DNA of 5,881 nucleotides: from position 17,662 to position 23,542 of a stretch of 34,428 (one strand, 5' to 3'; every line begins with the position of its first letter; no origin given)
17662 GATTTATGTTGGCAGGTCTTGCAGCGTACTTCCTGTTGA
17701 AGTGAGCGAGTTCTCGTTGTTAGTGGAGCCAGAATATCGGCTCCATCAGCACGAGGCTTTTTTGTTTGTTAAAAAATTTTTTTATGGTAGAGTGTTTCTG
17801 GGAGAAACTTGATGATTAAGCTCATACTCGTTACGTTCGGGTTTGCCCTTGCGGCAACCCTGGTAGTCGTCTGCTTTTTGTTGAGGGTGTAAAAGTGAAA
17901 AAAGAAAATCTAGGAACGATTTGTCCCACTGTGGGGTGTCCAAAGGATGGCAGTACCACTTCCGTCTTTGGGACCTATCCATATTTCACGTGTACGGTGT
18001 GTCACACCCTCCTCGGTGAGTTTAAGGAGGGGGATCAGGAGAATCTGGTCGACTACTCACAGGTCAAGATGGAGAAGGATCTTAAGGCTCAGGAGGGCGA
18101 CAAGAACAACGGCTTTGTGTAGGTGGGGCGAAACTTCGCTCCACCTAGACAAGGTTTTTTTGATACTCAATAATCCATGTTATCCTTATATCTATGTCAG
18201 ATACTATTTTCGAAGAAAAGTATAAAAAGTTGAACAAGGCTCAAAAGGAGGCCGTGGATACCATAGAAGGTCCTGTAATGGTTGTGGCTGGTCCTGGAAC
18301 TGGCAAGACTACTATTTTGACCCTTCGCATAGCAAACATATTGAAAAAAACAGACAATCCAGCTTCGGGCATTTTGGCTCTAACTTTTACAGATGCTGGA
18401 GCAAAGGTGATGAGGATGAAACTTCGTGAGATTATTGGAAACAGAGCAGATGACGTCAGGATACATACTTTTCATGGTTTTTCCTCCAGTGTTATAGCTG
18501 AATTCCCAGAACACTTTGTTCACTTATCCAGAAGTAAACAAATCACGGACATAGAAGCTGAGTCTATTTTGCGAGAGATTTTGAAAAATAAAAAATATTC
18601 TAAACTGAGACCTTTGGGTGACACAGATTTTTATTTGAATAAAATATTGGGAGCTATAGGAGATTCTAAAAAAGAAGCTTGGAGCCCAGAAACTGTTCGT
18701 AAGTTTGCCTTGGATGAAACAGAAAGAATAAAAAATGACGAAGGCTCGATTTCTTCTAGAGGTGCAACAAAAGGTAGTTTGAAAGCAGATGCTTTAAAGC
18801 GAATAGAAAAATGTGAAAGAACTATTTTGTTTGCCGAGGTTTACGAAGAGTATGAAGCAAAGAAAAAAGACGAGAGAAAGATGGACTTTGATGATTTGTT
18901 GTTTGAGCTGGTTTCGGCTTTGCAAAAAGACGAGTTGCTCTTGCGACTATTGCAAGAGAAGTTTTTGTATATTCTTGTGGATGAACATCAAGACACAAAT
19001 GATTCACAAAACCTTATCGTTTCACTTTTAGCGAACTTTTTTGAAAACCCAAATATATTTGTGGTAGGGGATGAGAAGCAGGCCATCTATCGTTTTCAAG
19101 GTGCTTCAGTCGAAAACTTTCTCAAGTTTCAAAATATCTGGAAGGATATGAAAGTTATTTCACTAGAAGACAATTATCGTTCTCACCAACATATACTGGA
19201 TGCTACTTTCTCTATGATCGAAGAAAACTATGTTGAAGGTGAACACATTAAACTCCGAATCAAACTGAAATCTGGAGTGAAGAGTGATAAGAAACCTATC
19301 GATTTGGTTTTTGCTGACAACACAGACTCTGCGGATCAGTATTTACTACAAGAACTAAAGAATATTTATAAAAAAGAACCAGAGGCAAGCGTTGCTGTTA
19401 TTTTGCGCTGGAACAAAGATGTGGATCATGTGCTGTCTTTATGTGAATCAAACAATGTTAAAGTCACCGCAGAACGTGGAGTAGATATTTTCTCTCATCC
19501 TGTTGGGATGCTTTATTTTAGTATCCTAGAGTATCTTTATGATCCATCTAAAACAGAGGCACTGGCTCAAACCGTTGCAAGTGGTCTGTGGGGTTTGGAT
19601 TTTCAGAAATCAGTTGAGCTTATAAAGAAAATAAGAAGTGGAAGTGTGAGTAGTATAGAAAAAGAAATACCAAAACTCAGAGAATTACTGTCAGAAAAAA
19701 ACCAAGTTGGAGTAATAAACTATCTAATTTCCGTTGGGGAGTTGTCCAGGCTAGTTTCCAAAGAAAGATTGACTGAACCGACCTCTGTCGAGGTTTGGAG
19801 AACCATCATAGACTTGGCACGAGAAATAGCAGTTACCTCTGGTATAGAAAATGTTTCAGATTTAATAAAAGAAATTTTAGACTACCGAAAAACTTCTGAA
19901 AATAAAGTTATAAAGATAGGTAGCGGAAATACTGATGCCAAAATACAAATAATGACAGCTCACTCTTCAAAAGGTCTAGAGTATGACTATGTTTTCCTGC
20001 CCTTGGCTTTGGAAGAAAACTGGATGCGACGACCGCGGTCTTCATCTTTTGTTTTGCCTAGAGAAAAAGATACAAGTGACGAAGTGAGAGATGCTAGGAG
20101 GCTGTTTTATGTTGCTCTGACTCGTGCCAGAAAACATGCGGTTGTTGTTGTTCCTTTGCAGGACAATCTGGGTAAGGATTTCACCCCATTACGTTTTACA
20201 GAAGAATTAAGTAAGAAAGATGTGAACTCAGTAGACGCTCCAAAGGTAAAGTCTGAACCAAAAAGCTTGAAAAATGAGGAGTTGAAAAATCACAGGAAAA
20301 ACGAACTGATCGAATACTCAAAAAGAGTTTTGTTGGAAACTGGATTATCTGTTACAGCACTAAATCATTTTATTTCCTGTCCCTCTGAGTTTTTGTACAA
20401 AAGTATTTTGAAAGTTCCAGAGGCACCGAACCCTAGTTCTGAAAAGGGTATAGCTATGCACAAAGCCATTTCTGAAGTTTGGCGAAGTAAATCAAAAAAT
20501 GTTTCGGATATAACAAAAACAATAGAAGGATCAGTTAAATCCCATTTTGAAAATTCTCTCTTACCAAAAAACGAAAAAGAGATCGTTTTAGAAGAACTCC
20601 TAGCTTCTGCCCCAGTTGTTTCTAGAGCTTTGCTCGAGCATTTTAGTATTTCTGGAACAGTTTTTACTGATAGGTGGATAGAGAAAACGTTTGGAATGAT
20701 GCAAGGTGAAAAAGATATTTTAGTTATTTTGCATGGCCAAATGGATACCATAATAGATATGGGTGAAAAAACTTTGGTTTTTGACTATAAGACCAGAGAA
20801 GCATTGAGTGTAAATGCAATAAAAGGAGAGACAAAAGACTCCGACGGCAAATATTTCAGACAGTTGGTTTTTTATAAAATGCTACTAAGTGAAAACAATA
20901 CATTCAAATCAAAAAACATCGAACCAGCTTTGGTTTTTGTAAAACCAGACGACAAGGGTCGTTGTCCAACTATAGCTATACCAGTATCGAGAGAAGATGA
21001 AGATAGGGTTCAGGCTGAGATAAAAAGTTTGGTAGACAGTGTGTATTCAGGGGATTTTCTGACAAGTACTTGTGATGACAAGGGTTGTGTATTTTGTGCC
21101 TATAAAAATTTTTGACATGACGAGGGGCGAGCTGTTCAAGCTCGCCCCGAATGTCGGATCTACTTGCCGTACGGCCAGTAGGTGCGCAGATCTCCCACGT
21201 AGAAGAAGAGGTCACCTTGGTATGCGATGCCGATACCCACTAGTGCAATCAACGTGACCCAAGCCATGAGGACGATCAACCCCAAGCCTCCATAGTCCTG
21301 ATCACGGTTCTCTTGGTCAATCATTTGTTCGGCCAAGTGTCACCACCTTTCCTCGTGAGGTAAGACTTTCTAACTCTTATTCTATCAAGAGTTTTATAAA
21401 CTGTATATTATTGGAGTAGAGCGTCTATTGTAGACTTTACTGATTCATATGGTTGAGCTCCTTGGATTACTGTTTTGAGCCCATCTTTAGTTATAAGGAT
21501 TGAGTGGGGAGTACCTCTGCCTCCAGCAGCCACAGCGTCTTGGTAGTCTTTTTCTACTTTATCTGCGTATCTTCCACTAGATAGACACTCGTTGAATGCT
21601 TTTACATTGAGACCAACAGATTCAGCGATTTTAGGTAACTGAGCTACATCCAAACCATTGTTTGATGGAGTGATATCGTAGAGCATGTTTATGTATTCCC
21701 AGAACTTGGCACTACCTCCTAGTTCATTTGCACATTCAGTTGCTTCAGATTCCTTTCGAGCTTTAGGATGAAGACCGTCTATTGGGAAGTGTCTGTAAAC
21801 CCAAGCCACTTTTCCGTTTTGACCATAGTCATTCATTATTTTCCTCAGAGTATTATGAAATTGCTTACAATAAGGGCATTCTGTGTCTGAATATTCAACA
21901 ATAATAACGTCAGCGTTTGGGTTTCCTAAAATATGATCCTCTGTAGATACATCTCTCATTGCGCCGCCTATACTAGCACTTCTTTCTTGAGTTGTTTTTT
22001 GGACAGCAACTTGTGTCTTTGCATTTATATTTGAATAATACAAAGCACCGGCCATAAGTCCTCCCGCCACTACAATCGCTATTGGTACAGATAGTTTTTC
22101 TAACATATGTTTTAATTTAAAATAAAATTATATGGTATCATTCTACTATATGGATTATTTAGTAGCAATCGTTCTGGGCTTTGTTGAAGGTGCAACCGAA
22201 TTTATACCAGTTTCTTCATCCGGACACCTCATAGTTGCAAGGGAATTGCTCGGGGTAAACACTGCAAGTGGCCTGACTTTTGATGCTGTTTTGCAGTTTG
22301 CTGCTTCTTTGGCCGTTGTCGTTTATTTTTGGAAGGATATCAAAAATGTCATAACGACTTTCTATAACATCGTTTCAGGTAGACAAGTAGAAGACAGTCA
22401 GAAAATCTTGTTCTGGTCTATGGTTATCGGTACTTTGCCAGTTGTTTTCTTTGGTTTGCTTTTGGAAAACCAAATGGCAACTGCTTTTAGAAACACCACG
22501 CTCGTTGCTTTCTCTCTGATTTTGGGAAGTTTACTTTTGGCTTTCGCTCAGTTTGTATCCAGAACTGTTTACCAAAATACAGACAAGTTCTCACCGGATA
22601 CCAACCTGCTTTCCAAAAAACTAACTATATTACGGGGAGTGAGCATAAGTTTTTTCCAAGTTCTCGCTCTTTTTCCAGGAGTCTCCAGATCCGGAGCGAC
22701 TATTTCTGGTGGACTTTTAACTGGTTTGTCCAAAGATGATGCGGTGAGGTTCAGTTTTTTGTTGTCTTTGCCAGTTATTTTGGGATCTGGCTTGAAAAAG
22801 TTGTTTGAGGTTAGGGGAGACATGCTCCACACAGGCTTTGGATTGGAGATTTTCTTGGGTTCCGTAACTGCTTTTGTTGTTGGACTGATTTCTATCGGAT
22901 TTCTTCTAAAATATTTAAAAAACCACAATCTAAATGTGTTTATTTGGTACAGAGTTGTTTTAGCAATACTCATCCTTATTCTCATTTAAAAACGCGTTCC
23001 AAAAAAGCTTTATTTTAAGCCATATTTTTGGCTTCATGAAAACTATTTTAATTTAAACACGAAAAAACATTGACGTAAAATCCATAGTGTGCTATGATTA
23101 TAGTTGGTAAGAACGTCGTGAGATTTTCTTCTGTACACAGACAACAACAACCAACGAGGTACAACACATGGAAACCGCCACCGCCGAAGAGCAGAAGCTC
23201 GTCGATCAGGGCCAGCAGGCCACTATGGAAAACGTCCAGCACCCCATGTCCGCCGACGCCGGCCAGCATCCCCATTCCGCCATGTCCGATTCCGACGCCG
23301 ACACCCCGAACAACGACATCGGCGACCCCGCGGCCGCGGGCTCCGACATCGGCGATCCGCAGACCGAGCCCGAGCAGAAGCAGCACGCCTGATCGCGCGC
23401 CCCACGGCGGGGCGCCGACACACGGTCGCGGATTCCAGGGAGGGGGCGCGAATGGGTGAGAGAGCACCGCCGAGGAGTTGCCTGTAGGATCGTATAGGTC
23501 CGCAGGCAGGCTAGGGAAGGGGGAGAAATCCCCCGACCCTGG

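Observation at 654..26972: Nine GC-rich, self-contained mini-cassettes at six intergenic sites of an AT-rich housekeeping backbone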

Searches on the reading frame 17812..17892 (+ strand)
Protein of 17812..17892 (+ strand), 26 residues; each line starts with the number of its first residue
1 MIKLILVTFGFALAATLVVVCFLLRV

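Call 7: search_protein_families(library=pfam, proteins=[window:17812-17892:+], max_evalue=1)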
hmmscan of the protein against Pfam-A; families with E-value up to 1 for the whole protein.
window:17812-17892:+ (26 aa): 1 family
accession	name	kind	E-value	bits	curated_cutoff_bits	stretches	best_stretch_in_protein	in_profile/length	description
PF21944.1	Hemotin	-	0.19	11.9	27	1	4-23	5-24/74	Hemotin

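Call 8: search_protein_families(library=phrogs, proteins=[window:17812-17892:+], max_evalue=1)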
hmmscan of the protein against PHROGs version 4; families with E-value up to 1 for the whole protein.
window:17812-17892:+ (26 aa): 1 family
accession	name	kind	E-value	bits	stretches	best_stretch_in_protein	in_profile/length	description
phrog_34161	-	unknown function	0.29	12.4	1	1-25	3-25/59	-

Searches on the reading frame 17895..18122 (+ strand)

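Call 7: search_protein_families(library=pfam, proteins=[window:17895-18122:+], max_evalue=1)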
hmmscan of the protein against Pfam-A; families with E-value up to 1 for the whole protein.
window:17895-18122:+ (75 aa): 1 family
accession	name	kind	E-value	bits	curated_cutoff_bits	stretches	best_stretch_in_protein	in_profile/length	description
PF21757.2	DUF6870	-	0.093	13.1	24.4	1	44-67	7-30/71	Family of unknown function (DUF6870)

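Call 8: search_protein_families(library=phrogs, proteins=[window:17895-18122:+], max_evalue=1)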
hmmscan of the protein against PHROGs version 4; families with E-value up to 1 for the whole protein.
window:17895-18122:+ (75 aa): 1 family
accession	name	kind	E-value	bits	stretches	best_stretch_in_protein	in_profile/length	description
phrog_11317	-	unknown function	0.3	12.3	1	6-41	25-61/98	-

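Call 82: search_protein_families(library=ncbifam, proteins=[window:17895-18122:+], max_evalue=1)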
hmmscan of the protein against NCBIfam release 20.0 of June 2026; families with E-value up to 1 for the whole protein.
window:17895-18122:+ (75 aa): 0 families

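Call 83: search_protein_families(library=padloc, proteins=[window:17895-18122:+], max_evalue=1)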
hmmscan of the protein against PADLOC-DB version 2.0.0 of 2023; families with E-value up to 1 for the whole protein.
window:17895-18122:+ (75 aa): 0 families

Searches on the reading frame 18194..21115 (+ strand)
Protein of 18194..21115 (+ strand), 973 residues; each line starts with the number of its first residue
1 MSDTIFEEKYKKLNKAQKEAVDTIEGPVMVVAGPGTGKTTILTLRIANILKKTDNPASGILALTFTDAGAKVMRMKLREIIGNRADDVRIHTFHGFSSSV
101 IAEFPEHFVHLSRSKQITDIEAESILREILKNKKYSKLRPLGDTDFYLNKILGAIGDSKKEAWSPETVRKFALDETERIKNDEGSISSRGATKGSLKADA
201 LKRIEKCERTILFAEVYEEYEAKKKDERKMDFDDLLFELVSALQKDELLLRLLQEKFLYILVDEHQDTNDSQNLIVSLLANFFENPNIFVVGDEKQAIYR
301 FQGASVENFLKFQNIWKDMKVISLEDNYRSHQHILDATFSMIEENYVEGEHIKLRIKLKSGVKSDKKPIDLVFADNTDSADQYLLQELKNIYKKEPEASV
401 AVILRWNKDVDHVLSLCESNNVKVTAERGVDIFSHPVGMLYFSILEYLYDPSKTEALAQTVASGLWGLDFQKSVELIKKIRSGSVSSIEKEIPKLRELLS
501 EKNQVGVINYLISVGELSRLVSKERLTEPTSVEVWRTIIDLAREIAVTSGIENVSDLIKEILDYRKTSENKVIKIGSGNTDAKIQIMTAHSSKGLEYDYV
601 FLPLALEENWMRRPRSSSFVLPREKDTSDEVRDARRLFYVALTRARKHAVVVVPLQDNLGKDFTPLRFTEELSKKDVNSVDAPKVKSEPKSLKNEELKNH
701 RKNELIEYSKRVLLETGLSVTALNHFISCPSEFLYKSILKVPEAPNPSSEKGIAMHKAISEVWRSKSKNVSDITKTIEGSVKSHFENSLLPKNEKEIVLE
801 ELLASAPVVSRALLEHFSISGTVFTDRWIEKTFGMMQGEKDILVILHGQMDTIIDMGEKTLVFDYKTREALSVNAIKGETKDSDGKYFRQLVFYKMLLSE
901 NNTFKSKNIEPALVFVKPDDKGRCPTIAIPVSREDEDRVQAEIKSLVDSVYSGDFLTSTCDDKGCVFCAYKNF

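Call 21: find_related_loci(query=window:18194-21115:+, collection=genome_contigs, flank=10000)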
Query window:18194-21115:+ (973 aa) in genome_contigs; peptide patterns used: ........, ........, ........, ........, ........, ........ (x = any residue, [..] = any of these).
106 stretches matched a pattern; 4 encode a relative of the query (tblastn E <= 1e-3); 4 distinct loci.
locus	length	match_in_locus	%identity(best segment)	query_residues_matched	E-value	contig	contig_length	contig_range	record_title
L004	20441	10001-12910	75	1-971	0e+0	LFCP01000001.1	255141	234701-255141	MAG: Parcubacteria bacterium C7867-006 C7867_00050, whole genome shotgun sequence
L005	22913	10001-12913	70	3-973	0e+0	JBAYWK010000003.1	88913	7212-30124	MAG: Candidatus Paceibacterota bacterium isolate SO_2016_LW3_81 scaffold00384_LW162_2016, whole genome shotgun sequence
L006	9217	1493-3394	26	11-672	6e-43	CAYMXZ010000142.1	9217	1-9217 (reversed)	MAG TPA_asm: uncultured Caldithrix sp. isolate binchicken_co107_282 genome assembly, contig: NODE_16524_length_9217_cov_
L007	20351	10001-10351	29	232-346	4e-7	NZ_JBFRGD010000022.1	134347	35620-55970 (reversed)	Paenibacillus sp. 2TAB23 SCAFFOLD_21, whole genome shotgun sequence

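Call 51: find_related_loci(query=A1, collection=metagenome_contigs, flank=10000)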
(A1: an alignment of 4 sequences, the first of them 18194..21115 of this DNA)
Query A1 (973 aa) in metagenome_contigs; peptide patterns used: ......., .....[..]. (x = any residue, [..] = any of these).
600 stretches matched a pattern (row limit reached: there are more); 415 encode a relative of the query (tblastn E <= 1e-3); the best 80 are kept; 80 distinct loci.
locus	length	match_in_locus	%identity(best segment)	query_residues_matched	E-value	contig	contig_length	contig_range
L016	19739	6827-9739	74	1-971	0e+0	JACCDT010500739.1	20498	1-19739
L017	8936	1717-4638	66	1-973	0e+0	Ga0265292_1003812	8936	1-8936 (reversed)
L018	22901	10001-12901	59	6-973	0e+0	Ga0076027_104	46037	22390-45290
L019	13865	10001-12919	58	6-970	0e+0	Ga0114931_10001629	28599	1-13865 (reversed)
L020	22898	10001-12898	58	6-971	0e+0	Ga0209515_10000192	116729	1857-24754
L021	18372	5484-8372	59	2-968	0e+0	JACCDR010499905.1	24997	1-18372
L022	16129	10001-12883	58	6-971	0e+0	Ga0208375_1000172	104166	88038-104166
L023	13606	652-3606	57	6-973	0e+0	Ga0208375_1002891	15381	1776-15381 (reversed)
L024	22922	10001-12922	58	6-971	0e+0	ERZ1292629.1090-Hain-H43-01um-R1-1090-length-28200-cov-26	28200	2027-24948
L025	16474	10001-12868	59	6-971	0e+0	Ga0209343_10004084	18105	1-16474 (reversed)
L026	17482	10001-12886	56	6-971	0e+0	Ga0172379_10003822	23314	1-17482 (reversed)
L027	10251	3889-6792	57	1-971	0e+0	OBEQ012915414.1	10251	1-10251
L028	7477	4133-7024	58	6-971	0e+0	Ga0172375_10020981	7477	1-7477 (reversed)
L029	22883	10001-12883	58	6-969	0e+0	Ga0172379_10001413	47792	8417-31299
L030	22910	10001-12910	55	6-973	0e+0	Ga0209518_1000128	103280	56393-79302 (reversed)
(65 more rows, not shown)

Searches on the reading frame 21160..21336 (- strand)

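Call 7: search_protein_families(library=pfam, proteins=[window:21160-21336:-], max_evalue=1)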
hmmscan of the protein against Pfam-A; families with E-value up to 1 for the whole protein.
window:21160-21336:- (58 aa): 1 family
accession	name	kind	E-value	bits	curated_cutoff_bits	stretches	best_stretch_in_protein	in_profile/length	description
PF11177.13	DUF2964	-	0.069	13.8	24.2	1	21-47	8-34/62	Protein of unknown function (DUF2964)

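Call 8: search_protein_families(library=phrogs, proteins=[window:21160-21336:-], max_evalue=1)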
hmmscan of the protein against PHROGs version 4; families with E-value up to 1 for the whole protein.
window:21160-21336:- (58 aa): 0 families

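Call 82: search_protein_families(library=ncbifam, proteins=[window:21160-21336:-], max_evalue=1)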
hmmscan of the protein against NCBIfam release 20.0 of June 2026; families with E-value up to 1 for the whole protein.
window:21160-21336:- (58 aa): 0 families

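Call 83: search_protein_families(library=padloc, proteins=[window:21160-21336:-], max_evalue=1)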
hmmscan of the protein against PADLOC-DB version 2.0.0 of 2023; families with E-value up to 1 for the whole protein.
window:21160-21336:- (58 aa): 0 families

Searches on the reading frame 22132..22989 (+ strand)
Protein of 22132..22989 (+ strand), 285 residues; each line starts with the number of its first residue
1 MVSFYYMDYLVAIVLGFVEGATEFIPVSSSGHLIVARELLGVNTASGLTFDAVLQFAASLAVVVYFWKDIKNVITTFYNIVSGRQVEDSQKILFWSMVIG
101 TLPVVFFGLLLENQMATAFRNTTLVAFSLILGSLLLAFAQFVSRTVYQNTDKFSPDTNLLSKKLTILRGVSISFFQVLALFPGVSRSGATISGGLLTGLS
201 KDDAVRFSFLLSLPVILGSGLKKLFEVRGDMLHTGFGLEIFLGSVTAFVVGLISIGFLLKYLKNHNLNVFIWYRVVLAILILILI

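Call 94: search_protein_families(library=pfam, proteins=[window:22132-22989:+], max_evalue=0.001)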
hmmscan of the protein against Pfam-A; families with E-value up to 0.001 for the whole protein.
window:22132-22989:+ (285 aa): 1 family
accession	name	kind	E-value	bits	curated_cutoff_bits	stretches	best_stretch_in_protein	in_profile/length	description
PF02673.24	BacA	-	1.2e-75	255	33.4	1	12-280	1-257/257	Bacitracin resistance protein BacA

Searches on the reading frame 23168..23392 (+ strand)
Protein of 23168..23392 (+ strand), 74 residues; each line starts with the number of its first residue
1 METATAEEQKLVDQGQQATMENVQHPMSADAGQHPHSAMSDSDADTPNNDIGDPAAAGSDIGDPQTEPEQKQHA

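Call 7: search_protein_families(library=pfam, proteins=[window:23168-23392:+], max_evalue=1)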
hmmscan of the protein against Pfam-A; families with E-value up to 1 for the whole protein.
window:23168-23392:+ (74 aa): 0 families

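Call 8: search_protein_families(library=phrogs, proteins=[window:23168-23392:+], max_evalue=1)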
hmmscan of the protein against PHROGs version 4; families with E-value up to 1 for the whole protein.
window:23168-23392:+ (74 aa): 1 family
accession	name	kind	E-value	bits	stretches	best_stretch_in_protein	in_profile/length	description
phrog_4097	-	unknown function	0.23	12.2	1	6-31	28-53/55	-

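Call 82: search_protein_families(library=ncbifam, proteins=[window:23168-23392:+], max_evalue=1)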
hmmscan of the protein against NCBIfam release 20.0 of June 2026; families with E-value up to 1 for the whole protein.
window:23168-23392:+ (74 aa): 1 family
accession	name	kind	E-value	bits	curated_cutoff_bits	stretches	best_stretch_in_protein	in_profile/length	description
NF007259.0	PRK09709.1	equivalog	0.055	11.5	1269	1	2-47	553-598/877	exodeoxyribonuclease VIII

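Call 83: search_protein_families(library=padloc, proteins=[window:23168-23392:+], max_evalue=1)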
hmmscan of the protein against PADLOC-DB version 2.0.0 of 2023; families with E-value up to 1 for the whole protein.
window:23168-23392:+ (74 aa): 0 families
